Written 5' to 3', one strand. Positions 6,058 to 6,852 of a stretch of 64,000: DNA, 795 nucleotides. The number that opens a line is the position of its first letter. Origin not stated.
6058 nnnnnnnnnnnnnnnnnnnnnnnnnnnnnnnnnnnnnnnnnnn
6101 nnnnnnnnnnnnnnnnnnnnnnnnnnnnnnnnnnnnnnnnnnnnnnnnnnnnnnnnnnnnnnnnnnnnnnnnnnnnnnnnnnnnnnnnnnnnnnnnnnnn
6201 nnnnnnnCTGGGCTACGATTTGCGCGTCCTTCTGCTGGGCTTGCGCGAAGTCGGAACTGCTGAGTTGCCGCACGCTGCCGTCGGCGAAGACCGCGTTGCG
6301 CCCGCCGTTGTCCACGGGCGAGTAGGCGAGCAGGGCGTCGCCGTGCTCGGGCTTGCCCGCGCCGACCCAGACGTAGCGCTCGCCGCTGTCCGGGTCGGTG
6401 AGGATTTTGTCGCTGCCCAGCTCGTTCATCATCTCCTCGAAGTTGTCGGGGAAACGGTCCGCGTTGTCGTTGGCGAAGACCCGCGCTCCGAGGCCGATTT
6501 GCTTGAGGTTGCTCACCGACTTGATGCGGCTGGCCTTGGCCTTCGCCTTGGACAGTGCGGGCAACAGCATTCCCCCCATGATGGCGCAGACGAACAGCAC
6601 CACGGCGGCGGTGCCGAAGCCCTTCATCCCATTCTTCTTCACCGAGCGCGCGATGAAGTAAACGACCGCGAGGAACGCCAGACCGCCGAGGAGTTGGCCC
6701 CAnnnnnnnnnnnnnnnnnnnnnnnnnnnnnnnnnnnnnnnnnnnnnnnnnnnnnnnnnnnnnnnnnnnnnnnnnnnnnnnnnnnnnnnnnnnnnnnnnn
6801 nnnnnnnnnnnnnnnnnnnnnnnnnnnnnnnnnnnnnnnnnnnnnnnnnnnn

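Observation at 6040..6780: An unprocessable pseudopilin-like module and a single delta-60-like repeat are embedded in the middle of the giant protein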

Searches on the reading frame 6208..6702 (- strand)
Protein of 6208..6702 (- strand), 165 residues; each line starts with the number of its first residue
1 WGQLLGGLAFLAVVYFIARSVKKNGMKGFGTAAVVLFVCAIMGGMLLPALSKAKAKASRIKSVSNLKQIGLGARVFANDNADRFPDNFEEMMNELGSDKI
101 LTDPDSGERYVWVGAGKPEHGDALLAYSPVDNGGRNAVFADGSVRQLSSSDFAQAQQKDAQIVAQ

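Call 24: search_solved_structures(query=A1, max_evalue=10, show_alignments=2)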
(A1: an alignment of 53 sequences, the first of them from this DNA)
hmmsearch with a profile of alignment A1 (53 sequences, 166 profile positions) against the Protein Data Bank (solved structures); distinct sequences matched with E-value up to 10: 31.
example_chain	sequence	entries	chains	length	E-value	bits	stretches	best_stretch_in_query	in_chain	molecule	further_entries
5wda_A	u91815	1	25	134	1.4e-10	44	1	29-91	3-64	General secretion pathway protein G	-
7tgg_A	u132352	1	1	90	2.8e-09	39.8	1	23-86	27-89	Geopilin domain 1 protein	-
2m7g_A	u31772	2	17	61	5.3e-09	38.9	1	29-86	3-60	Geopilin domain 1 protein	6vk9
8tj2_C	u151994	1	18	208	2.6e-08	36.7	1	29-84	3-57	Type IV major pilin protein PilA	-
9egp_A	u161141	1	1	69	3.4e-08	36.3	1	26-81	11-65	Geopilin domain 1 protein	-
6xxd_A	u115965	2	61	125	1.7e-06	30.8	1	29-86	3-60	PilA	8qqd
8pfb_G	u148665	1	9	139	4.9e-05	26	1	29-86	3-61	Type IV pilin PilE1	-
3g20_A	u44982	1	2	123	0.00015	24.4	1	42-104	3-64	Type II secretion protein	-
2hi2_A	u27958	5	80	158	0.005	19.5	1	29-62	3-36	Fimbrial protein | PilA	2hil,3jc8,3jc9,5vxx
8tob_GA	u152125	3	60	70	0.0051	19.4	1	29-65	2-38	Fimbrial protein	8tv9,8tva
1ay2_A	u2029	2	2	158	0.0066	19.1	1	29-63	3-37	TYPE 4 PILIN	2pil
8p3b_A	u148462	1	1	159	0.011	18.3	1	29-63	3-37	Fimbrial protein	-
5kua_A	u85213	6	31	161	0.016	17.8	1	29-63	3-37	pilin | Neisseria meningitidis PilE variant SB-GATDH | Neisseria meningitidis PilE, SB-DATDH variant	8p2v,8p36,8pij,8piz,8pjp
1oqw_A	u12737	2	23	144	0.019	17.5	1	29-68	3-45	Fimbrial protein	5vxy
9laa_A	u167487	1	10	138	0.044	16.4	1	28-51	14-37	Type IV pilin protein PilA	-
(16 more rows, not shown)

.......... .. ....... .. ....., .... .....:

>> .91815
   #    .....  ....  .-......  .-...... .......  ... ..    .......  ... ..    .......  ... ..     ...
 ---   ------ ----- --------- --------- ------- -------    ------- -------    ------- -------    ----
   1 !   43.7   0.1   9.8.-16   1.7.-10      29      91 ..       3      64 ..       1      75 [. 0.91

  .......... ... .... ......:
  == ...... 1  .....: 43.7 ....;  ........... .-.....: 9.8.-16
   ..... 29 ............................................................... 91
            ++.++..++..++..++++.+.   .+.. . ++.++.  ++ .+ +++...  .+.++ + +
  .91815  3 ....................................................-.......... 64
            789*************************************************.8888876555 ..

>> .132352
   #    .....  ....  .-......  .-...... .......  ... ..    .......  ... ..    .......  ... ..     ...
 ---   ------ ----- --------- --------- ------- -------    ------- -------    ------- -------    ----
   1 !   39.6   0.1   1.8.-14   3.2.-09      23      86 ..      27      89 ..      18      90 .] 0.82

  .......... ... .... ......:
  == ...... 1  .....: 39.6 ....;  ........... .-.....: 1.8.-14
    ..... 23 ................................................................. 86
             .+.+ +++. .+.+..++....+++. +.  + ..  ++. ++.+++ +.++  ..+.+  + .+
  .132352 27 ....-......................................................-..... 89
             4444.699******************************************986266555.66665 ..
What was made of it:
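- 6466..6627 (-): One continuous ~54-residue helix (residues 1118-1171). TM2 corresponds to pilin alpha1-N (to L1142, with Pro1140 as the Pro22 equivalent), followed by amphipathic alpha1-C (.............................). The family profile against PDB sequences hits GspG 5wda at E=1.4e-10, geopilin at 2.8e-9 and PilA at 2.6e-8, aligned to pilin residues 3-64 (call 24).
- On Type IV pilin superfamily (fold and homology): The profile against PDB sequences hits GspG at 1.4e-10, geopilin at 2.8e-9 and PilA at 2.6e-8, in register (call 24).
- The family profile hits GspG at E=1.4e-10, geopilin at 2.8e-9 and PilA at 2.6e-8, in register with pilin residues 3-64 (call 24). In the profile alignment to an unprocessed geopilin, this Gly aligns with Gly-1 (call 24).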

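Call 29: search_protein_families(library=pfam, alignment_id=A1, max_evalue=0.01)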
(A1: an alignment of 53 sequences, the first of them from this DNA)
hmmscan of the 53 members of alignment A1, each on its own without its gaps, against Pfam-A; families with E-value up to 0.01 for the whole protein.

A. member 1, seq(165 aa): 0 families

B. families by the number of members that match (of 53 scanned): 16 families
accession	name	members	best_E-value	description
PF07596.16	SBP_bac_10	19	4.2e-06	Protein of unknown function (DUF1559)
PF20176.3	DUF6541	8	0.001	Family of unknown function (DUF6541)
PF04932.20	Wzy_C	5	0.001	O-Antigen ligase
PF09991.14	DUF2232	1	0.00035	Predicted membrane protein (DUF2232)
PF13060.11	DUF3921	1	0.0031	Protein of unknown function (DUF3921)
PF25592.1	DUF7937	1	0.0032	Domain of unknown function (DUF7937)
PF01594.21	AI-2E_transport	1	0.0036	AI-2E family transporter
PF12698.13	ABC2_membrane_3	1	0.0039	ABC-2 family transporter protein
PF00499.25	Oxidored_q3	1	0.0049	NADH-ubiquinone/plastoquinone oxidoreductase chain 6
PF12669.12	FeoB_associated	1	0.0056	FeoB-associated Cys-rich membrane protein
PF11992.13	TgpA_N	1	0.0057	TgpA N-terminal domain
PF03611.19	EIIC-GAT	1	0.0061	PTS system sugar-specific permease component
PF09930.14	DUF2162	1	0.0066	Predicted transporter (DUF2162)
PF13346.12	ABC2_membrane_5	1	0.0072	ABC-2 family transporter protein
PF08334.16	T2SSG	1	0.0072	Type II secretion system (T2SS), protein G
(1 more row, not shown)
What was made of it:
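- On DUF1559 / H-X9-DG (PF07596, TIGR04294): The family matches weakly, 19/53 with a best E-value of 4.2e-6 (call 29).
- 19/53 hit Pfam DUF1559 (call 29).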

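Call 31: predict_structure(alignment_id=A1)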
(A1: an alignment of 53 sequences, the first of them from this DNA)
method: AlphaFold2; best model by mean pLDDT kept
length: 165 residues; sequences in the alignment: 53
mean_pLDDT: 83.7   pTM: 0.65
mean pLDDT of the five models: 83.7, 81.9, 80.3, 79.8, 71.0
residues with pLDDT >= 90: 19; 70-90: 142; 50-70: 4; < 50: 0
segments of 3 or more residues with pLDDT < 50: none
pLDDT, mean of each block of 10 residues (from residue 1): 79 81 73 80 82 83 89 87 85 83 87 82 88 86 89 88 77
secondary structure, 60 per line:
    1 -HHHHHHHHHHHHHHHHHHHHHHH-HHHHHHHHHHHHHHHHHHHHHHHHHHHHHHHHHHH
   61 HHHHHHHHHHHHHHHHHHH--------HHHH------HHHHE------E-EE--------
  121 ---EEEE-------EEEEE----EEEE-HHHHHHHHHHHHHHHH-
elements in order: H2-24 H26-79 H88-91 H98-101 E124-127 E135-139 E144-147 H149-164
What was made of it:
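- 6646..6705 (-): TM1 (residues ~1092-1111), running from outside to inside. Its sequence is poorly conserved. AF2 models helix 2-24 of the A1 model (call 31).
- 6466..6627 (-): AF2 models helix 26-79 with model pLDDT 83.7 (call 31).
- On Type IV pilin superfamily (fold and homology): AF2 models helix 26-79 (call 31).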

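Call 33: fold_search(model_id=the predicted structure, library=pdb)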
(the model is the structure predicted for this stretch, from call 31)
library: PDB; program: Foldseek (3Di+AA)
matches with E <= 10: 381; with E <= 0.001: 0
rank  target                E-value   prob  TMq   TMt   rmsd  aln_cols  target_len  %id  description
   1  2o2l_L                1.1e+00  0.14  0.16  0.23   5.7        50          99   16  Crystal structure of human heat-labile enterotoxin in complex with a blood group A antigen analog (released 2007-08-14)
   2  4hb9                  1.1e+00  0.18  0.14  0.06   2.2        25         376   36  Crystal structure of a putative FAD containing monooxygenase from Photorhabdus luminescens subsp. laumondii TTO1 (Target (released 2012-10-17)
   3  9e71_BE               1.4e+00  0.08  0.15  0.11  13.2        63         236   22  Cryo-EM structure of the Pyrobaculum calidifontis 70S ribosome (released 2024-11-20)
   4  9fny_AF               1.5e+00  0.06  0.15  0.11  13.8        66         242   14  PF30S-PF30S dimer mediated by aRDF from P. furiosus (Structure I) (released 2025-01-15)
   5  5lhx_A                1.8e+00  0.06  0.16  0.24   6.9        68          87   12  PB3 Domain of Drosophila melanogaster PLK4 (Sak) (released 2017-03-01)
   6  8xwn_D                1.9e+00  0.18  0.21  0.39   5.9        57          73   14  Structure of CXCR2 bound to CXCL8 (Ligand-receptor focused map) (released 2025-01-15)
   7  1fnt_D                1.9e+00  0.04  0.14  0.10  12.2        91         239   19  CRYSTAL STRUCTURE OF THE 20S PROTEASOME FROM YEAST IN COMPLEX WITH THE PROTEASOME ACTIVATOR PA26 FROM TRYPANOSOME BRUC (released 2001-04-11)
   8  1f9q_B                2.0e+00  0.16  0.20  0.43   3.5        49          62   10  CRYSTAL STRUCTURE OF PLATELET FACTOR 4 (released 2003-08-26)
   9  7v0b_C                2.0e+00  0.14  0.14  0.04   1.6        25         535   28  Crystal structure of halogenase CtcP from Kitasatospora aureofaciens in complex with FAD (released 2023-05-17)
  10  8a0k_A                2.0e+00  0.06  0.16  0.13   9.3        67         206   10  crystal structure of the kinetoplastid kinetochore protein Trypanosoma brucei KKT3 Divergent Polo-Box domain (released 2022-06-15)
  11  3ab1_A                2.0e+00  0.06  0.13  0.07   8.5        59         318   14  Crystal Structure of Ferredoxin NADP+ Oxidoreductase (released 2010-11-24)
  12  7xgb_D                2.1e+00  0.15  0.14  0.05   1.6        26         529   27  Crystal structure of the ctcP from Streptomyces aureofaciens (released 2022-07-20)
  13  2auw_A                2.1e+00  0.13  0.16  0.17   6.9        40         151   18  Crystal Structure of Putative DNA Binding Protein NE0471 from Nitrosomonas europaea ATCC 19718 (released 2005-10-11)
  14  2wv6_F                2.1e+00  0.05  0.15  0.23  12.7        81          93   15  Crystal structure of the cholera toxin-like B-subunit from Citrobacter freundii to 1.9 angstrom (released 2009-10-27)
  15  2o2l_D                2.3e+00  0.09  0.16  0.23   5.7        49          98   16  Crystal structure of human heat-labile enterotoxin in complex with a blood group A antigen analog (released 2007-08-14)
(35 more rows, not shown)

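Call 40: search_protein_representatives(alignment_id=A1)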
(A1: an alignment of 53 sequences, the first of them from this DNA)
Query: 53 sequences, 166 profile positions. Proteins with E-value up to 0.001 (for the whole library): 260472; up to 1e-10: 63030; up to 1e-30: 121. The best 150 are listed.
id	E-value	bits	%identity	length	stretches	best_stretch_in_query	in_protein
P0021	3.1e-71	254.4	-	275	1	4-162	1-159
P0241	2.0e-70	251.7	-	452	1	2-164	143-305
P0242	1.5e-67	242.4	-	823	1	2-166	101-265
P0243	9.5e-67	239.8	-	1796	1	3-164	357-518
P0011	2.0e-65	235.5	-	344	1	2-165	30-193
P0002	5.9e-64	230.7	-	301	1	3-164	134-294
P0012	9.0e-64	230.1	-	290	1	3-161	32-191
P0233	1.3e-63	229.6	-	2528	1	3-163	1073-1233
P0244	1.5e-63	229.4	-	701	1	4-166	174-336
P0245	3.8e-63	228.1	-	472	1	3-164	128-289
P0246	5.2e-63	227.6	-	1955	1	2-163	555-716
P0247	1.1e-62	226.6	-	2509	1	3-164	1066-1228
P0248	2.2e-62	225.6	-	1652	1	2-163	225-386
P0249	1.1e-59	216.8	-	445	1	3-164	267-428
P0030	2.0e-59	216.0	-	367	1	8-159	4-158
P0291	1.4e-39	151.4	-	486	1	21-158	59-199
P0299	3.7e-37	143.5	-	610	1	29-160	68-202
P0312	9.2e-35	135.8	-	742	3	51-159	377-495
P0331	6.0e-33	129.8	-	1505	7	57-147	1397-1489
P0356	1.8e-28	115.3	-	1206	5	58-155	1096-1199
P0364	2.1e-27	111.8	-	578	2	32-158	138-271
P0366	2.4e-27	111.6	-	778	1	36-163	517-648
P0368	6.3e-27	110.3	-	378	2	41-159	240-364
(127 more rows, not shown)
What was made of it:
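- The head recurs in other contexts, in a search of 1.84 billion representatives (call 40).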

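Call 42: search_protein_families(library=pfam, proteins=[P0291, P0299, P0331, P0356, P0312, P0366, P0364, P0368], max_evalue=0.01)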
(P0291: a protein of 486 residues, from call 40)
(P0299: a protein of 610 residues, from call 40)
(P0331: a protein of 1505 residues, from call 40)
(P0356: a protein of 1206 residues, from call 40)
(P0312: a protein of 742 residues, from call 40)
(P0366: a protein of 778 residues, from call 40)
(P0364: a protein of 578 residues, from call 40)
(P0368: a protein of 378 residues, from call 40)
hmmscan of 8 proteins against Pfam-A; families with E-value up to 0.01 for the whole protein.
P0291 (486 aa): 0 families

P0299 (610 aa): 0 families

P0331 (1505 aa): 2 families
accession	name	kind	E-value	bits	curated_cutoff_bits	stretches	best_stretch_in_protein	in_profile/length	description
PF05569.17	Peptidase_M56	-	4.1e-41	141.5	31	1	23-335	3-293/296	BlaR1 peptidase M56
PF01435.24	Peptidase_M48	-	0.0038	17.5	20.3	1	219-274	48-105/186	Peptidase family M48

P0356 (1206 aa): 2 families
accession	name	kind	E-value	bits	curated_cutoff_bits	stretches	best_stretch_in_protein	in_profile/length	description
PF05569.17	Peptidase_M56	-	2.3e-37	129.2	31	1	24-344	4-294/296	BlaR1 peptidase M56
PF01435.24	Peptidase_M48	-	0.00038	20.8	20.3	1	228-284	49-107/186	Peptidase family M48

P0312 (742 aa): 1 family
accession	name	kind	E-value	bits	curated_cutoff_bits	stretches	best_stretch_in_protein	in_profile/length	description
PF07596.16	SBP_bac_10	-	0.0038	17.7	23.3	0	390-407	14-31/268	Protein of unknown function (DUF1559)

P0366 (778 aa): 2 families
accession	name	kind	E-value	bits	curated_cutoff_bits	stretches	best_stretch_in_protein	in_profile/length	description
PF11832.13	DUF3352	-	8.1e-11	41.6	26.8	2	197-400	202-386/536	Protein of unknown function (DUF3352)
PF07596.16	SBP_bac_10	-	5.1e-08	33.7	23.3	1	533-568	2-36/268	Protein of unknown function (DUF1559)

P0364 (578 aa): 2 families
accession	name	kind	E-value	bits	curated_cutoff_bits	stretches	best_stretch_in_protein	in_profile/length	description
PF11453.13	DUF2950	-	2.5e-09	37.1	20.2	1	523-557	219-253/274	Protein of unknown function (DUF2950)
PF07596.16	SBP_bac_10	-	3.8e-09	37.4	23.3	1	158-195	2-38/268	Protein of unknown function (DUF1559)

P0368 (378 aa): 1 family
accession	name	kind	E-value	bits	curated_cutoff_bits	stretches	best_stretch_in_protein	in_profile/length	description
PF07596.16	SBP_bac_10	-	2.6e-11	44.5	23.3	1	252-279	3-30/268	Protein of unknown function (DUF1559)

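Call 73: search_protein_families(library=ncbifam, alignment_id=A1, max_evalue=0.01)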
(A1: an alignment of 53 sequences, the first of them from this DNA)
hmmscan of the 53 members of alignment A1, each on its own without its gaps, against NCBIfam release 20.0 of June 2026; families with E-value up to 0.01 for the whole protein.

A. member 1, seq(165 aa): 1 family
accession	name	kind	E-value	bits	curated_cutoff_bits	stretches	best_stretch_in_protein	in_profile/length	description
TIGR04294.2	pre_pil_HX9DG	domain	0.00028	20.6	19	1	132-148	6-22/22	H-X9-DG-CTERM domain-containing protein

B. families by the number of members that match (of 53 scanned): 15 families
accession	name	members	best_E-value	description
TIGR01710.1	typeII_sec_gspG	41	6.1e-10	type II secretion system major pseudopilin GspG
NF041775.1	typeIV_PilA_Myxo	32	8.9e-09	type IV pilin protein PilA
NF040999.1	pilin_ComGC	11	7.7e-08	competence type IV pilus major pilin ComGC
NF041013.1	T4P_ComGE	10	2.5e-05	competence type IV pilus minor pilin ComGE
TIGR04294.2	pre_pil_HX9DG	10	6.2e-05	H-X9-DG-CTERM domain-containing protein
NF007862.0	PRK10574.1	3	0.0026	prepilin peptidase-dependent pilin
TIGR01708.2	typeII_sec_gspH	2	0.0015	type II secretion system minor pseudopilin GspH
NF009245.0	PRK12599.1-4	2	0.0032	cation:proton antiporter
TIGR01707.1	gspI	1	0.0011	type II secretion system minor pseudopilin GspI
NF003957.0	PRK05454.1-4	1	0.0015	glucans biosynthesis glucosyltransferase MdoH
NF003114.0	PRK04032.1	1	0.0027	CDP-2,3-bis-(O-geranylgeranyl)-sn-glycerol synthase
NF052278.1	AFWIR_fam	1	0.0071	AFWIR motif membrane protein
NF009243.0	PRK12599.1-2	1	0.0073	putative monovalent cation/H+ antiporter subunit F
NF047828.1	T3SSXpsI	1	0.0077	type II secretion system protein XpsI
NF008432.0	PRK11272.1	1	0.0078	drug/metabolite exporter YedA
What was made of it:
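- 6466..6627 (-): 41 of 53 family modules hit TIGR01710 GspG (call 73).
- Closest known: Type IV pilins and the T2SS major pseudopilin GspG. Same: The family profile hits GspG 5wda at E=1.4e-10 (call 24), and 41/53 modules hit TIGR01710 at E<=0.01 (call 73).
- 41/53 modules hit TIGR01710 and 32/53 hit PilA (call 73). The cleavage/methylation models match 0 of 53 modules (calls 29, 73).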
